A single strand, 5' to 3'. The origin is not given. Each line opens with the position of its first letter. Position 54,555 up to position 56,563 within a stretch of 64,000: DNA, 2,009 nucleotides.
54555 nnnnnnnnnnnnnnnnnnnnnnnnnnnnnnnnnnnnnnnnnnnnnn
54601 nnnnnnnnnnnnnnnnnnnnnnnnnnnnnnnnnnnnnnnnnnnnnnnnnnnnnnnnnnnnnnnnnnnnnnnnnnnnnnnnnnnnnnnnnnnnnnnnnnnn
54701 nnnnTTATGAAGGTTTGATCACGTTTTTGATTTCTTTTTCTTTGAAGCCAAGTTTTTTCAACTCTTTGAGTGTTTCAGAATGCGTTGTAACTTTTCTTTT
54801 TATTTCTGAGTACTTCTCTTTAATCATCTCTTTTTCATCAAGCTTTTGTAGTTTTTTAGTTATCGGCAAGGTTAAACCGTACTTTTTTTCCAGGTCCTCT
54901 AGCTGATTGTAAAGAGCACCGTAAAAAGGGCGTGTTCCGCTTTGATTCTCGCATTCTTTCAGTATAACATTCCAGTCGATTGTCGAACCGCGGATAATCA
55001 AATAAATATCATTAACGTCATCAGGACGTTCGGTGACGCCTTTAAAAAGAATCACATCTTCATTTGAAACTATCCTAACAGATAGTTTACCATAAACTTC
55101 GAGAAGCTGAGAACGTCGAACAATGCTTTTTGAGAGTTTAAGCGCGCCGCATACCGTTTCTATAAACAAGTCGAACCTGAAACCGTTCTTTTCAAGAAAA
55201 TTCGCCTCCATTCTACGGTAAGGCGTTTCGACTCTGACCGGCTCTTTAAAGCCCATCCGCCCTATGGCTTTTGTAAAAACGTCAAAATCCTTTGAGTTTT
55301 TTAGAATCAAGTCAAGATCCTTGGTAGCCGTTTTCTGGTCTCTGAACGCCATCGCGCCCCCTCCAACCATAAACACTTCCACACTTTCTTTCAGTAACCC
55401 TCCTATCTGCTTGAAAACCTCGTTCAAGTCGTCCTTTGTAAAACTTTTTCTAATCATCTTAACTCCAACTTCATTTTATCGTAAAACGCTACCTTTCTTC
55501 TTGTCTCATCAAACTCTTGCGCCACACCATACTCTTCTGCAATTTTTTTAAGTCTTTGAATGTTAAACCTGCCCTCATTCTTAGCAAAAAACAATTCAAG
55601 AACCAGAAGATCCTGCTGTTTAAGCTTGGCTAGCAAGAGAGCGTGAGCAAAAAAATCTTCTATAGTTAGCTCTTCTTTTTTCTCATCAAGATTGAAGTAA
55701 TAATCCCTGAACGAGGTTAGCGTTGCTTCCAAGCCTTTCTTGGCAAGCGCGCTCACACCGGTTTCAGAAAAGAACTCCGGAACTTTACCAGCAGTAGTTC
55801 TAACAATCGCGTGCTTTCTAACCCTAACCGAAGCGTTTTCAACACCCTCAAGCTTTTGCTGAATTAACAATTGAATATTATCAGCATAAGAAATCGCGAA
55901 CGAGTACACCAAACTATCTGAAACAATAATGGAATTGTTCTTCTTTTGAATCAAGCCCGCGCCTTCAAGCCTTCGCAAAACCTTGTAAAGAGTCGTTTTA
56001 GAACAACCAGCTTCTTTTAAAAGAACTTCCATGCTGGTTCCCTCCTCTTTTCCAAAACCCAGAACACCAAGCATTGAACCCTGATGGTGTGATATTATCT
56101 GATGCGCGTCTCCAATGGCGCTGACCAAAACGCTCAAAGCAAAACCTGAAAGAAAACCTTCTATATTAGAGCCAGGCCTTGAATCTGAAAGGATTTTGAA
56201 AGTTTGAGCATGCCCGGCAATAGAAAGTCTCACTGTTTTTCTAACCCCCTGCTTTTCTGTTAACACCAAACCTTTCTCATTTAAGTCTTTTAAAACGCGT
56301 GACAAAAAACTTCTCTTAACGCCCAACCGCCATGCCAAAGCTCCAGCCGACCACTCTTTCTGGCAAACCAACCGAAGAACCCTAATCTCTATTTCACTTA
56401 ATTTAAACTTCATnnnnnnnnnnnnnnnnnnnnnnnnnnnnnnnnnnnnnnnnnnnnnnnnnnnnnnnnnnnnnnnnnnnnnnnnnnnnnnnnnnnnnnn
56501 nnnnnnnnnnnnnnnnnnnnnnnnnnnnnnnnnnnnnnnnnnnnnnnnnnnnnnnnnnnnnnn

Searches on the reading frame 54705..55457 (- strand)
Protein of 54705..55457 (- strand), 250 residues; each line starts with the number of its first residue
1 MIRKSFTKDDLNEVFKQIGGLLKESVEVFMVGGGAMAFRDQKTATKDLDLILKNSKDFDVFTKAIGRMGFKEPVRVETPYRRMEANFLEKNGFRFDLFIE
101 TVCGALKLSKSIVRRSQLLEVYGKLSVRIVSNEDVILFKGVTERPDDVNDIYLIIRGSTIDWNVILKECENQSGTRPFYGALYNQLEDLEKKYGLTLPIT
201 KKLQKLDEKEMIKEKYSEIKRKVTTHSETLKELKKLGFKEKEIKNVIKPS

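Call 14: search_protein_families(library=pfam, proteins=[window:54705-55457:-], max_evalue=0.001)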
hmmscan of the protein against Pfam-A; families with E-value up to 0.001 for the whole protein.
window:54705-55457:- (250 aa): 1 family
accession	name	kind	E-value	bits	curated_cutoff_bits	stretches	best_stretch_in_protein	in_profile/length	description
PF19502.5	DUF6036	-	1.1e-07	32.3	23.6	1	11-168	3-132/164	Nucleotidyltransferase of unknown function (DUF6036)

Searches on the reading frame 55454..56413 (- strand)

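Call 14: search_protein_families(library=pfam, proteins=[window:55454-56413:-], max_evalue=0.001)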
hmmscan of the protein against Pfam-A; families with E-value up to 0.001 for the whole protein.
window:55454-56413:- (319 aa): 18 families
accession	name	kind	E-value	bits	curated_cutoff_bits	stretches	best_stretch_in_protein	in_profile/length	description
PF01978.25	TrmB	-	2e-12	47.2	25.6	2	2-56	3-58/68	Sugar-specific transcriptional regulator TrmB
PF25213.1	HVO_A0261_N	-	5.4e-09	36.3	35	1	6-60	10-64/86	HVO_A0261 N-terminal domain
PF12802.13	MarR_2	-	5.6e-09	36.5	27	1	6-50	4-50/61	MarR family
PF01047.28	MarR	-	2e-08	34.4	24.6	0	125-159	17-51/59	MarR family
PF13545.12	HTH_Crp_2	-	7.4e-08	32.7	27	0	25-52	27-55/70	Crp-like helix-turn-helix domain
PF08279.18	HTH_11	-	3.8e-07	30.3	25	0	18-56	12-51/55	HTH domain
PF00392.27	GntR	-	1.3e-06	28.4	27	0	24-55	28-59/64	Bacterial regulatory proteins, gntR family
PF13730.12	HTH_36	-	5e-06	26.7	25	0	125-155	22-55/55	Helix-turn-helix domain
PF13463.12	HTH_27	-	5.8e-06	26.9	22.2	0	8-63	4-62/68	Winged helix DNA-binding domain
PF01022.26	HTH_5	-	1.3e-05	25.4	22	0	10-50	5-45/47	Bacterial regulatory protein, arsR family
PF03551.20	PadR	-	1.6e-05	25.3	27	0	114-159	1-51/75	Transcriptional regulator PadR-like family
PF13518.12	HTH_28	-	1.7e-05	25.2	25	0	125-155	12-42/52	Helix-turn-helix domain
PF13384.12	HTH_23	-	1.9e-05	24.8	24.6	0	10-49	8-46/50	Homeodomain-like domain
PF02796.21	HTH_7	-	5.4e-05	23.7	23.8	0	123-147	19-43/45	Helix-turn-helix domain of resolvase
PF12840.13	HTH_20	-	7.1e-05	23.1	27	0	122-155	15-48/51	Helix-turn-helix domain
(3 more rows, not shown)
